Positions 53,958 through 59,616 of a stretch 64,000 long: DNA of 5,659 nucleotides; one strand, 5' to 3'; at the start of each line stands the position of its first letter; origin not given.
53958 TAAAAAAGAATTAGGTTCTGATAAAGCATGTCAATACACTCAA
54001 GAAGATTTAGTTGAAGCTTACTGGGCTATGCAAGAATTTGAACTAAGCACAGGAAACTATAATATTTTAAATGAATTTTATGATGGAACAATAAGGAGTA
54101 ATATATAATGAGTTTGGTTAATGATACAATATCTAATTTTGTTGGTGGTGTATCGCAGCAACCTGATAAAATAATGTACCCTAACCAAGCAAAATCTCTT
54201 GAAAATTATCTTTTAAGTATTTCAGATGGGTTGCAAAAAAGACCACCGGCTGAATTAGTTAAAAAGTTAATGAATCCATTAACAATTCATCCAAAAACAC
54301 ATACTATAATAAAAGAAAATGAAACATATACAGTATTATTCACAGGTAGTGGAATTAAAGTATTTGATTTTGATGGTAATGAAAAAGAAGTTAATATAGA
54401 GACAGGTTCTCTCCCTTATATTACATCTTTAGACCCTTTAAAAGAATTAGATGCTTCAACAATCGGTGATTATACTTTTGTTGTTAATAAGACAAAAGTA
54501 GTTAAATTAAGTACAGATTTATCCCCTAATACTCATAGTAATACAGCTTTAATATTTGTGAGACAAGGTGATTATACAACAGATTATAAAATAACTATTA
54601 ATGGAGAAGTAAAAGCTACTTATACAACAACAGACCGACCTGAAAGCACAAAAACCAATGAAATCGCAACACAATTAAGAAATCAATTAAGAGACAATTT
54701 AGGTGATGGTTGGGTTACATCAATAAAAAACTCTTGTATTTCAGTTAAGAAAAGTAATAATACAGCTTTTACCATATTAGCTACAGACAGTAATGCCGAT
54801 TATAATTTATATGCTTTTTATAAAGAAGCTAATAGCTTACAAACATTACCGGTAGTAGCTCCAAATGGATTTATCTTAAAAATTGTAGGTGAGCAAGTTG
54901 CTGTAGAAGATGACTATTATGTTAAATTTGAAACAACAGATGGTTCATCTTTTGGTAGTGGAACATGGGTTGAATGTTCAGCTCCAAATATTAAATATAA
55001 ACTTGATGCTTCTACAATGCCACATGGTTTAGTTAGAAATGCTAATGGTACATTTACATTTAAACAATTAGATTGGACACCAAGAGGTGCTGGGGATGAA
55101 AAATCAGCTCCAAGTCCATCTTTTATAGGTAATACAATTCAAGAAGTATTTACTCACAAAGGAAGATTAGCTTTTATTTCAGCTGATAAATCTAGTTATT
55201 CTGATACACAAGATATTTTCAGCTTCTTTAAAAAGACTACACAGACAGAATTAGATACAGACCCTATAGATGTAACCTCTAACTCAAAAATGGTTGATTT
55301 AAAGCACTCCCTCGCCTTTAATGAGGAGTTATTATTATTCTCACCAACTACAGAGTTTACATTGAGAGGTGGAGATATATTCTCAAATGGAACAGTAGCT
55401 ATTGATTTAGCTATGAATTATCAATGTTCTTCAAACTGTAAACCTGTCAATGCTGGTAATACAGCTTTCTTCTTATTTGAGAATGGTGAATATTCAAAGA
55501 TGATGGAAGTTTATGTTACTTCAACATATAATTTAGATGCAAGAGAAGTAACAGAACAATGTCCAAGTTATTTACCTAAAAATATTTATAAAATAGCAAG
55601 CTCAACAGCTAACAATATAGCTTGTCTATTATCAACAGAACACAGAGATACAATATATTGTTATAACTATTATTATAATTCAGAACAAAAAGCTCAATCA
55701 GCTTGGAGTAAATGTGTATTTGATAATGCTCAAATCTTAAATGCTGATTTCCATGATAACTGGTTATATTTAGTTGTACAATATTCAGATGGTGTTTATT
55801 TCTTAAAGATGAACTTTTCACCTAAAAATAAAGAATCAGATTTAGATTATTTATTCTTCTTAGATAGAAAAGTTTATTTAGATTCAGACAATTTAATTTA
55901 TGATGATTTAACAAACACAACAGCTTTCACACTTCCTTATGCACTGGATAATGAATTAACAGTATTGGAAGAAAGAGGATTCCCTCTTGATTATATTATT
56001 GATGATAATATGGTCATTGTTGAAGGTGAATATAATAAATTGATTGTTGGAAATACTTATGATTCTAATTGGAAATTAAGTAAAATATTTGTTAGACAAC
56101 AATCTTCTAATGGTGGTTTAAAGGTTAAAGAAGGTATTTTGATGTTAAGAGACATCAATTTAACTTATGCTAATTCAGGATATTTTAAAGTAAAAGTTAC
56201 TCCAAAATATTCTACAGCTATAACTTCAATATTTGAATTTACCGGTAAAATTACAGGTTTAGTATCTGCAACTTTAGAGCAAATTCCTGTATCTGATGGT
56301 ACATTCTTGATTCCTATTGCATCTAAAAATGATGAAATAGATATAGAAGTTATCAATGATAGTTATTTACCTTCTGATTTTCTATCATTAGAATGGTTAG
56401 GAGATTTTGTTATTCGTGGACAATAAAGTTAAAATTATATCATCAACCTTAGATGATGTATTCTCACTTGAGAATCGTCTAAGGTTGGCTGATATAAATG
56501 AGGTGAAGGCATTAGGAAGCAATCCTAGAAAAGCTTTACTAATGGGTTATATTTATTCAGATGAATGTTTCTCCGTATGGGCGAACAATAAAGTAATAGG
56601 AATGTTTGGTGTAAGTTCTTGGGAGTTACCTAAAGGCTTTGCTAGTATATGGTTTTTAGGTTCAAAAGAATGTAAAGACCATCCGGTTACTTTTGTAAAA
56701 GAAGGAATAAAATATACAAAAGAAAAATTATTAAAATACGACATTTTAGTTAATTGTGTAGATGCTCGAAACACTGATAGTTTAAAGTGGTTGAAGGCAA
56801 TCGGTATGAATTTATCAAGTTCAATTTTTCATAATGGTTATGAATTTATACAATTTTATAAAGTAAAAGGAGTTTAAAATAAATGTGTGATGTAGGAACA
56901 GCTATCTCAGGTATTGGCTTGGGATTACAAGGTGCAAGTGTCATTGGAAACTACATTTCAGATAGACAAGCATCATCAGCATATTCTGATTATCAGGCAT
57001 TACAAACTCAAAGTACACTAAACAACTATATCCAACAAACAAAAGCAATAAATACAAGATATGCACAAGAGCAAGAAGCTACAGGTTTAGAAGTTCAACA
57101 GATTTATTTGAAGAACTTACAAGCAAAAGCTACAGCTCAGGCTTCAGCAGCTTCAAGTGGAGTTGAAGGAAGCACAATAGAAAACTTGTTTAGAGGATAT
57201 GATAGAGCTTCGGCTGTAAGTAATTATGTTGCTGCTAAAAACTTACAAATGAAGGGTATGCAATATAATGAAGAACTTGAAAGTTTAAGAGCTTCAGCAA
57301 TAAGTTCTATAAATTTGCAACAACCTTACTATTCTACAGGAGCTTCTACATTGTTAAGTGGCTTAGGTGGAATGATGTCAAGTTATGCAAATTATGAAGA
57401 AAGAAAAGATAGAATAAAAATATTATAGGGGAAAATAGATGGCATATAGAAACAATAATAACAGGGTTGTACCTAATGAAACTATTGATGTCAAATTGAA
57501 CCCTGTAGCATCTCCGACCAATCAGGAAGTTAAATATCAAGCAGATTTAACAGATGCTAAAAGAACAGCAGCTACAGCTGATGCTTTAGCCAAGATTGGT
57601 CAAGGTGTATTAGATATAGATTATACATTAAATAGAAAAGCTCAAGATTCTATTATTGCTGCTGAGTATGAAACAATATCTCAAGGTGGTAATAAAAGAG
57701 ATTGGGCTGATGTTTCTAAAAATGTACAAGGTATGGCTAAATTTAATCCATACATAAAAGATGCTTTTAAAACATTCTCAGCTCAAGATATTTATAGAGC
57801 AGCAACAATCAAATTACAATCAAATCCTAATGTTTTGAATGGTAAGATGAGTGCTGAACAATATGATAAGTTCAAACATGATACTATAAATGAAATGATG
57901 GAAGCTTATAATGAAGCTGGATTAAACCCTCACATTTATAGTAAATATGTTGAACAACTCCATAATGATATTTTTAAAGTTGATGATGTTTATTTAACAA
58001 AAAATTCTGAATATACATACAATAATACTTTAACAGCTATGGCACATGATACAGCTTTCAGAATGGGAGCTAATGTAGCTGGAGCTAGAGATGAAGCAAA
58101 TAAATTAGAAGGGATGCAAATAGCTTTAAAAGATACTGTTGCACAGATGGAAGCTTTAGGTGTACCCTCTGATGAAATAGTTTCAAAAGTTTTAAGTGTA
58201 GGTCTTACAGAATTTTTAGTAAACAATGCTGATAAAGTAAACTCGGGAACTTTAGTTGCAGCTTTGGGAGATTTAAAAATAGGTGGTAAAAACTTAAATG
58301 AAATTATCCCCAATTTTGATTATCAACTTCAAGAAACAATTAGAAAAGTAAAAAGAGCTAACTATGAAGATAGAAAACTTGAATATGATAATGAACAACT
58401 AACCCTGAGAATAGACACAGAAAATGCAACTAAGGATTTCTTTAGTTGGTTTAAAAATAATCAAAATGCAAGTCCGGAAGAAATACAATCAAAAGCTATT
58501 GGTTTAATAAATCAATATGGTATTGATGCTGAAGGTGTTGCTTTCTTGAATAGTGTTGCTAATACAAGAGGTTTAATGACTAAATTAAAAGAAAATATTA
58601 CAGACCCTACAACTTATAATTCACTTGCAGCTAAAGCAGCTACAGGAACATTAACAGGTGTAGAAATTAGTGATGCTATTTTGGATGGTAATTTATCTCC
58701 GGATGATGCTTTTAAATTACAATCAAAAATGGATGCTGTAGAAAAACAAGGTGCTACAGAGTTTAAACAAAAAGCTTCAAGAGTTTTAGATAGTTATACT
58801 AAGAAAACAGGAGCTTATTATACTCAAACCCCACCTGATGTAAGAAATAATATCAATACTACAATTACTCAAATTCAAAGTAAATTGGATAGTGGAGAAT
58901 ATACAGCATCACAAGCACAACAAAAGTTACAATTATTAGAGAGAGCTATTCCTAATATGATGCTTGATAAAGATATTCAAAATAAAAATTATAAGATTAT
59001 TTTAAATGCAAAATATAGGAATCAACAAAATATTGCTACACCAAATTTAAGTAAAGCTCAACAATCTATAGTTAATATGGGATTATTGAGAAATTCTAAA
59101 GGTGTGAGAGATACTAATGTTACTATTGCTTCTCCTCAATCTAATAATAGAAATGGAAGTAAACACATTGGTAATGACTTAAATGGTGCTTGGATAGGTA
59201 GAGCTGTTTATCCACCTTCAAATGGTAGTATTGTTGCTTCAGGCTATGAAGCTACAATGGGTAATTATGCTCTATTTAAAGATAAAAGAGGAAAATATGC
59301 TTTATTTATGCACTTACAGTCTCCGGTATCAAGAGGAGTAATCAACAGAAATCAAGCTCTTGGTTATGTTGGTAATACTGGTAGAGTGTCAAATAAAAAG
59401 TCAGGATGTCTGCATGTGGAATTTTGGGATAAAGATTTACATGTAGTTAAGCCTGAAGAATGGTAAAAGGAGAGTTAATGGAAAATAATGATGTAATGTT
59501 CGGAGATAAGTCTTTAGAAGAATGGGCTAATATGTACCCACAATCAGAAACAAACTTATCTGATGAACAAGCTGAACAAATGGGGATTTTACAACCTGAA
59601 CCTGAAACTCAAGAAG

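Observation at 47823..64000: T7-type (Autographiviridae-like) structural cassette sitting as a prophage next to a tRNA half-site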

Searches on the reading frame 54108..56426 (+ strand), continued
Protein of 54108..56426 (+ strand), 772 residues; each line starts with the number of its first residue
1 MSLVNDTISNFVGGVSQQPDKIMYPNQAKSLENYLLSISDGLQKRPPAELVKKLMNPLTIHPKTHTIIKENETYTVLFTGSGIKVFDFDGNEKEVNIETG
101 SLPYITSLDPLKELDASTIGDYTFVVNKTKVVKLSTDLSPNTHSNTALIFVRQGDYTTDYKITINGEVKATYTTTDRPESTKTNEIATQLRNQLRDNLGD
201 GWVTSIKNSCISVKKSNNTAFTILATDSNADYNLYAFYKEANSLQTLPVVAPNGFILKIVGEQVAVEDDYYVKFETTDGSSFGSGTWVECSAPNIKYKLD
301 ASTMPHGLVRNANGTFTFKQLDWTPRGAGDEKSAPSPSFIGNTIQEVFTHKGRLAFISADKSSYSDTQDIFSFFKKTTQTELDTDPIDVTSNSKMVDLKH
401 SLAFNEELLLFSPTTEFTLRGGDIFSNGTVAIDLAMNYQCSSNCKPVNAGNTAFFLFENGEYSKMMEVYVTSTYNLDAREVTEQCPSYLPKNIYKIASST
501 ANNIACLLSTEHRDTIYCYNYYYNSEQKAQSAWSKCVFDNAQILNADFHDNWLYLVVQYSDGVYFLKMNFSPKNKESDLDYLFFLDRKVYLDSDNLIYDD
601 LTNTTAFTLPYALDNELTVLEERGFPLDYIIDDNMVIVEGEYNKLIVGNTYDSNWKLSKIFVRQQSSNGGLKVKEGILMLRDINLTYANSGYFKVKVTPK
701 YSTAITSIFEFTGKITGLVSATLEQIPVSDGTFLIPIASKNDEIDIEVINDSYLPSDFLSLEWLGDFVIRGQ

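Call 98: search_dna_similar(query=L176:1225-3747:+, collection=phages, mode=protein, max_rows=12)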
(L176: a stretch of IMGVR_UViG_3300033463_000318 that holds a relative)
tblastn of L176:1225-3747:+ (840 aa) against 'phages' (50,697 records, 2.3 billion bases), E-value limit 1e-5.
Records with a match: 2785; places in all: 2831; records where one place covers at least 80% of the query: 2638.
Best place of each record, by identity: <60% 2785.
By first word of the organism name: Klebsiella 703; Escherichia 379; Pseudomonas 335; Acinetobacter 169; Vibrio 142; Salmonella 113; Yersinia 92; Pectobacterium 84; Ralstonia 55; Xanthomonas 54; and 76 more.
By host as written in the record: - 390; Klebsiella pneumoniae 378; Escherichia coli 132; Acinetobacter baumannii 61; Pseudomonas putida KT2440 and Paw85 53; Pseudomonas aeruginosa 44; Yersinia pestis 38; Pectobacterium atrosepticum DSM18077 33; and 707 more.
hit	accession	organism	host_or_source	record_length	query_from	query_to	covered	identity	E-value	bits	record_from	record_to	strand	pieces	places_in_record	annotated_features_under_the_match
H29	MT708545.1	Rhizobium phage Pasto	Bradyrhizobium japonicum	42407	1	839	100%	36.1%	7e-161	525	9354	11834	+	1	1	RNA polymerase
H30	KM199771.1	Mesorhizobium phage vB_MloP_Lo5R7ANS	Mesorhizobium loti R7ANS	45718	2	839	100%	35.9%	1e-159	522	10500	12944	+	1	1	DNA-directed RNA polymerase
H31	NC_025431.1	Mesorhizobium phage vB_MloP_Lo5R7ANS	Mesorhizobium loti R7ANS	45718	2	839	100%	35.9%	1e-159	522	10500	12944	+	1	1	RNA polymerase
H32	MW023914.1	Rhizobium phage vB_RleA_TRX32-1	Rhizobium leguminosarum TRX32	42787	3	839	100%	35.4%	5e-161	525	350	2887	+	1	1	DNA-directed RNA polymerase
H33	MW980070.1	Rhizobium phage RHEph21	Rhizobium gallicum sv. phaseoli R72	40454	3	839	100%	35.1%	5e-155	508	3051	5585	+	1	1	DNA-directed RNA polymerase protein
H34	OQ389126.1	Ralstonia phage BOESR1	Ralstonia pseudosolanacearum (NCPPB ...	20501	2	839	100%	34.9%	2e-161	527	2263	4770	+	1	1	RNA polymerase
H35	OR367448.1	Ralstonia phage BOESR1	Ralstonia pseudosolanacearum (NCPPB ...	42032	2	839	100%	34.9%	2e-161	527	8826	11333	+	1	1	RNA polymerase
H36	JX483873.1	Rhizobium phage RHEph01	Rhizobium etli Brasil5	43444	3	839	100%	34.8%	3e-157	514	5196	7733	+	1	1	putative DNA-dependent RNA polymerase protein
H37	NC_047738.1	Rhizobium phage RHEph01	Rhizobium etli Brasil5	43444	3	839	100%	34.8%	3e-157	514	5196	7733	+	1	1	putative DNA-dependent RNA polymerase protein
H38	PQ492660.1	Limnohabitans phage YIMV22061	Limnohabitans sp. YIMB22184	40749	3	840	100%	34.6%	1e-158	519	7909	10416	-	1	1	RNA polymerase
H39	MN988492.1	Rhizobium phage RHph_TM33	Rhizobium sp. R339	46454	1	840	100%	34.5%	8e-142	470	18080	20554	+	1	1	DNA-directed RNA polymerase protein | recombination endonuclease VII protein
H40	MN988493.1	Rhizobium phage RHph_TM38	Rhizobium phaseoli BRASIL5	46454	1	840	100%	34.5%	8e-142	470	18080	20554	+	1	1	DNA-directed RNA polymerase protein | recombination endonuclease VII protein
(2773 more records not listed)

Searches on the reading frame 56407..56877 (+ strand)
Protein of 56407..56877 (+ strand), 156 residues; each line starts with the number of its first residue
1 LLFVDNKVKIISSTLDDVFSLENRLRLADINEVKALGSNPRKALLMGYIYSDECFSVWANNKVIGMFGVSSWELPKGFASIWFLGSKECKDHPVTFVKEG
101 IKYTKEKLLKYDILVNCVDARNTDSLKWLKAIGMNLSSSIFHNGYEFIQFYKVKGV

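Call 8: search_protein_families(library=pfam, proteins=[window:56407-56877:+], max_evalue=0.01)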
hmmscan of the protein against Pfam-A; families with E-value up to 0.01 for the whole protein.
window:56407-56877:+ (156 aa): 1 family
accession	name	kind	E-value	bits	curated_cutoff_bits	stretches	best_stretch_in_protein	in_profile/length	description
PF11090.14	Phage_T7_Gp13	-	0.00028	21.7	25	1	80-135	21-80/86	Bacteriophage T7, probable scaffold protein Gp13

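Call 9: search_protein_families(library=phrogs, proteins=[window:56407-56877:+], max_evalue=0.01)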
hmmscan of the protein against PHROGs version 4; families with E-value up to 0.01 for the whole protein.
window:56407-56877:+ (156 aa): 1 family
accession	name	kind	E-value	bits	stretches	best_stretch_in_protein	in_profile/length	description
phrog_308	-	head and packaging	3.3e-29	103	1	7-153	2-149/151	internal virion protein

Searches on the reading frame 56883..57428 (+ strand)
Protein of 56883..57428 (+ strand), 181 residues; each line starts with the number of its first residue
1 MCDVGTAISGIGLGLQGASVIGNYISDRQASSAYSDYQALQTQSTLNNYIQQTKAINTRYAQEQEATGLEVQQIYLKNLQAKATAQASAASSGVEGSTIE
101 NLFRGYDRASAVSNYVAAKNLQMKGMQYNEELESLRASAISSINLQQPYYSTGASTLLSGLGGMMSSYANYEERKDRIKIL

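Call 10: search_protein_families(library=pfam, proteins=[window:56883-57428:+], max_evalue=0.01)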
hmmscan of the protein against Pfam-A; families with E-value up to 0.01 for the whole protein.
window:56883-57428:+ (181 aa): 1 family
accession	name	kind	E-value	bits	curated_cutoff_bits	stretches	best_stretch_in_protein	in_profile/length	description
PF24072.1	T7_gp14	-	2.5e-18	67.1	27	1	1-173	1-173/187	T7 virus internal virion protein gp14 family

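Call 11: search_protein_families(library=phrogs, proteins=[window:56883-57428:+], max_evalue=0.01)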
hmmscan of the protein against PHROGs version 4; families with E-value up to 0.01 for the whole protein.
window:56883-57428:+ (181 aa): 3 families
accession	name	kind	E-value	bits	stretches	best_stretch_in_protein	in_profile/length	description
phrog_805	-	head and packaging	1.3e-19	72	1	1-175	1-176/189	internal virion protein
phrog_4295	-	head and packaging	8.3e-05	23.5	1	41-172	35-168/208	internal virion protein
phrog_418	-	head and packaging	0.00096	20.3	1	1-170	1-155/166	internal virion protein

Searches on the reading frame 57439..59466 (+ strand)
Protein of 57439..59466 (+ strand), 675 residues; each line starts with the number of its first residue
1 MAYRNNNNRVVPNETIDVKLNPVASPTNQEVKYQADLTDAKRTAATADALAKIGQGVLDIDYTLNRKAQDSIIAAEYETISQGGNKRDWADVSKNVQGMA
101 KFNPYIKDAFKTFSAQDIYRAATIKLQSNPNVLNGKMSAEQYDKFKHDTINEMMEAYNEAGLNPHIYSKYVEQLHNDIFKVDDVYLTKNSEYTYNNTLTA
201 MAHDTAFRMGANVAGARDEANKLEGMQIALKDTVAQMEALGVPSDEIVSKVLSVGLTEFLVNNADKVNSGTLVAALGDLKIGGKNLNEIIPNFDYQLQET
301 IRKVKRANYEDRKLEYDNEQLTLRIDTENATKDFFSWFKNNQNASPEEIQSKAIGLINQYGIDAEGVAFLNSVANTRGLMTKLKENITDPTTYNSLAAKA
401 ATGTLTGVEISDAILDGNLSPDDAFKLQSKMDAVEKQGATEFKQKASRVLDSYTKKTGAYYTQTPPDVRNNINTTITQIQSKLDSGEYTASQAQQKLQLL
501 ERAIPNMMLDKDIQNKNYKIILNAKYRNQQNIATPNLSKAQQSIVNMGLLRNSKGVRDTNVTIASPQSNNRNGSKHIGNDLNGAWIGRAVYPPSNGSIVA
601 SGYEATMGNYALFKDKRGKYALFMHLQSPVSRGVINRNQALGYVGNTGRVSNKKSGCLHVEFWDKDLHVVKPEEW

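Call 10: search_protein_families(library=pfam, proteins=[window:57439-59466:+], max_evalue=0.01)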
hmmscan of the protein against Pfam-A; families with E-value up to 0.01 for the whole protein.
window:57439-59466:+ (675 aa): 1 family
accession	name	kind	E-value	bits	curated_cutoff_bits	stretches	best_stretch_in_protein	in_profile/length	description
PF01551.29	Peptidase_M23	-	5.7e-10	39.7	28.7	1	576-667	3-92/96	Peptidase family M23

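Call 11: search_protein_families(library=phrogs, proteins=[window:57439-59466:+], max_evalue=0.01)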
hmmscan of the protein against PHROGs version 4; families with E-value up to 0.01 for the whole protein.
window:57439-59466:+ (675 aa): 2 families
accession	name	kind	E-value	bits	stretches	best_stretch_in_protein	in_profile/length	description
phrog_7767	-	other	1.7e-06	28.9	1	567-651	12-98/194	metallo-endopeptidase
phrog_14988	-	other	9.7e-06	26.5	1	570-666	27-130/272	peptidase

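Call 17: find_encoding_contigs(protein=window:57439-59466:+, flank=10000, max_places=10)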
Protein window:57439-59466:+ (675 aa): no gene with exactly this product is on record in the collection.

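Call 69: search_protein_families(library=ncbifam, proteins=[window:57439-59466:+], max_evalue=0.01)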
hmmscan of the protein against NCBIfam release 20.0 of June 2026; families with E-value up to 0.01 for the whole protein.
window:57439-59466:+ (675 aa): 3 families
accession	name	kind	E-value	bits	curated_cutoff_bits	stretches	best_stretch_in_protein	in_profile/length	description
NF053824.1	PdgNdpepShyC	equivalog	6.2e-05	22.1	700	1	575-668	295-386/429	peptidoglycan DD-endopeptidase ShyC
NF008652.0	PRK11649.1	equivalog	0.00034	19.4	341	1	585-666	321-401/439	murein DD-endopeptidase MepM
NF052336.1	PdgHdaseHSB100310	equivalog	0.0032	16.9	500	1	562-653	42-135/316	peptidoglycan hydrolase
